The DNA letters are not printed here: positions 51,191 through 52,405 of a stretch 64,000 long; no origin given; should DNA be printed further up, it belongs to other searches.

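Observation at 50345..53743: T9SS cargo built from three tandem plant-type LRR plus Ig-like modules, encoded inside a PUL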

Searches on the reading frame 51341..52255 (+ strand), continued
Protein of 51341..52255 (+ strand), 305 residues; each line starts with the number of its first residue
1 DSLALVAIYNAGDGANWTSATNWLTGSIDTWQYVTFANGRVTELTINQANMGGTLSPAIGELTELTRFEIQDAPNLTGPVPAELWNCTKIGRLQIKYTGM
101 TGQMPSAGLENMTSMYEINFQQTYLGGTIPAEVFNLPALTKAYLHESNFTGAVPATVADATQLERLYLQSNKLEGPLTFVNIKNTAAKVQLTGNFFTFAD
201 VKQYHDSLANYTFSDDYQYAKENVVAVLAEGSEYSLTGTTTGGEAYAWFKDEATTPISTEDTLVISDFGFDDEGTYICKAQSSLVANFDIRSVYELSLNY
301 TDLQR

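Call 53: fold_search(model_id=the predicted structure, library=pdb)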
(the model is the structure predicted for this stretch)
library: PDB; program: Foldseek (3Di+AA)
matches with E <= 10: 1906; with E <= 0.001: 153
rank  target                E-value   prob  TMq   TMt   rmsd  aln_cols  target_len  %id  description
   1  6w78                  1.0e-10  1.00  0.53  0.53   6.0       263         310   22  crystal structure of a plant ice-binding protein (released 2021-01-20)
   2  1ogq                  9.1e-10  1.00  0.56  0.55   5.9       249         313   20  The crystal structure of PGIP (polygalacturonase inhibiting protein), a leucine rich repeat protein involved in plant de (released 2003-07-24)
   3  4z5w_A                3.0e-09  1.00  0.50  0.28   5.4       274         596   19  The plant peptide hormone receptor (released 2016-03-02)
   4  4mn8_A                3.5e-09  1.00  0.39  0.19   7.8       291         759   18  Crystal structure of flg22 in complex with the FLS2 and BAK1 ectodomains (released 2013-12-04)
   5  8ikw_A                4.1e-09  1.00  0.54  0.53   3.3       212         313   24  A complex structure of PGIP-PG (released 2024-02-07)
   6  4mna                  5.2e-09  1.00  0.51  0.27   7.0       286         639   20  Crystal structure of the free FLS2 ectodomains (released 2013-12-04)
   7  4hq1_A                9.0e-09  1.00  0.48  0.37   7.7       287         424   20  Crystal structure of an LRR protein with two solenoids (released 2013-05-29)
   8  4z61_C                1.1e-08  1.00  0.48  0.77   3.3       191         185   25  The plant peptide hormone receptor complex (released 2016-03-02)
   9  5xjx_A                1.3e-08  1.00  0.56  0.33   6.5       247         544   20  Pre-formed plant receptor ERL1-TMM complex (released 2019-01-23)
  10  5gr8_A                1.3e-08  1.00  0.53  0.24   8.3       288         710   18  Crystal structure of PEPR1-AtPEP1 (released 2016-12-14)
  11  4q3i_B                1.6e-08  1.00  0.53  0.73   3.2       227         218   19  Structure of the OsSERK2 leucine rich repeat extracellular domain (released 2014-11-12)
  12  4z5w_B                1.8e-08  1.00  0.50  0.27   5.6       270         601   18  The plant peptide hormone receptor (released 2016-03-02)
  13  4q3i_A                1.9e-08  1.00  0.48  0.63   4.4       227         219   21  Structure of the OsSERK2 leucine rich repeat extracellular domain (released 2014-11-12)
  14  6qwn_D                2.1e-08  1.00  0.30  0.28   9.0       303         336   17  Protein peptide complex (released 2020-03-18)
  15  6g3w_C                2.2e-08  1.00  0.43  0.70   2.4       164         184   26  Crystal structure of the BIR3 - SERK2 complex from Arabidopsis thaliana. (released 2018-04-04)
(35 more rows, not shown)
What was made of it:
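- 51341..52255 (+): Module 2 (305 aa): cap 51341-51457, LRR1-7 51458-51940, Ig-like domain about 51968-52237. It is a lineage-specific duplicate of the first-type module. Top Foldseek hits are plant PGIP, SERK and LRR-RK structures (call 53).
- On Plant-specific (PS) LRR class: The top 50 Foldseek hits are all plant LRR proteins (call 53).
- SERK ectodomains give target-normalised TM 0.7-0.82 (call 53). The closest folds are PGIP, which binds GH28 polygalacturonases, and SERK co-receptors (call 53). PGIP and a PGIP-like ice-binding protein are the top structural matches (call 53).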

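Call 66: search_protein_families(library=pfam, alignment_id=A3, max_evalue=10)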
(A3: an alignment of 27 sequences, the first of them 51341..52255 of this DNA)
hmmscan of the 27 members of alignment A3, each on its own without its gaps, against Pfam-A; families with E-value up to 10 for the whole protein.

A. member 1, window:51341-52255:+ (305 aa): 13 families
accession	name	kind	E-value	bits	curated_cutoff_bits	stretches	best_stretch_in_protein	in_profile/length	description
PF13927.12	Ig_3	-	0.00034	21.5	30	1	228-281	13-77/78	Immunoglobulin domain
PF07679.22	I-set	-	0.00055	20.4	23.7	1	227-283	11-78/90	Immunoglobulin I-set domain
PF16681.11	Ig_5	-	0.0017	19.1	27.3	1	227-283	3-60/82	Ig-like domain on T-cell surface glycoprotein CD3 epsilon chain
PF00047.31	ig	-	0.0095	16.7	21.8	1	245-283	25-73/81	Immunoglobulin domain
PF13855.12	LRR_8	-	0.011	16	27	1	129-173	16-61/61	Leucine rich repeat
PF23598.1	LRR_14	-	0.017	14.4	40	1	53-119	60-120/353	Leucine-rich repeat region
PF16680.11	Ig_4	-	0.021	15.8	30.1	1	244-282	13-51/71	T-cell surface glycoprotein CD3 delta chain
PF00560.39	LRR_1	-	0.021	15.3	20.6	0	162-176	1-15/23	Leucine Rich Repeat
PF24758.1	LRR_At5g56370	-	0.031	14.4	27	1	126-171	26-71/227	FBD-associated F-box protein At5g56370, LRR repeats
PF16706.11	Izumo-Ig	-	0.034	14.5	26.7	1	259-282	47-70/88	Izumo-like Immunoglobulin domain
PF07686.23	V-set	-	0.045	14.4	26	1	242-282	58-94/109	Immunoglobulin V-set domain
PF18452.7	Ig_6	-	0.1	12.9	25.5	1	243-281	55-93/128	Immunoglobulin domain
PF13895.12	Ig_2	-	0.12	13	27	1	227-282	10-65/79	Immunoglobulin domain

B. families by the number of members that match (of 27 scanned): 30 families (the first 25 are shown)
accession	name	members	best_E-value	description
PF00560.39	LRR_1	27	2.5e-09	Leucine Rich Repeat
PF13855.12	LRR_8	25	1.1e-08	Leucine rich repeat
PF23598.1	LRR_14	24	1.8e-08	Leucine-rich repeat region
PF12799.13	LRR_4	22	4.5e-08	Leucine Rich repeats (2 copies)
PF13927.12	Ig_3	20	2.7e-07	Immunoglobulin domain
PF13895.12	Ig_2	20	0.0005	Immunoglobulin domain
PF24758.1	LRR_At5g56370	19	0.00017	FBD-associated F-box protein At5g56370, LRR repeats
PF07679.22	I-set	13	1.4e-05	Immunoglobulin I-set domain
PF00047.31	ig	9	2.6e-05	Immunoglobulin domain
PF16680.11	Ig_4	9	0.00012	T-cell surface glycoprotein CD3 delta chain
PF07686.23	V-set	8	0.0029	Immunoglobulin V-set domain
PF01215.24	COX5B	4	0.005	Cytochrome c oxidase subunit Vb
PF24141.1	LRR_ComC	4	0.018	EGF-like domain-containing protein ComC LRR domain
PF00805.28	Pentapeptide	4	0.14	Pentapeptide repeats (8 copies)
PF18452.7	Ig_6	3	0.0018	Immunoglobulin domain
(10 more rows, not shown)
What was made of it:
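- On Immunoglobulin superfamily domain (Ig_3 / I-set): A single module alone is below threshold at 21.5 bits (call 66).
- Tried and rejected: LRRNT_2 membership was tested and rejected (call 66).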
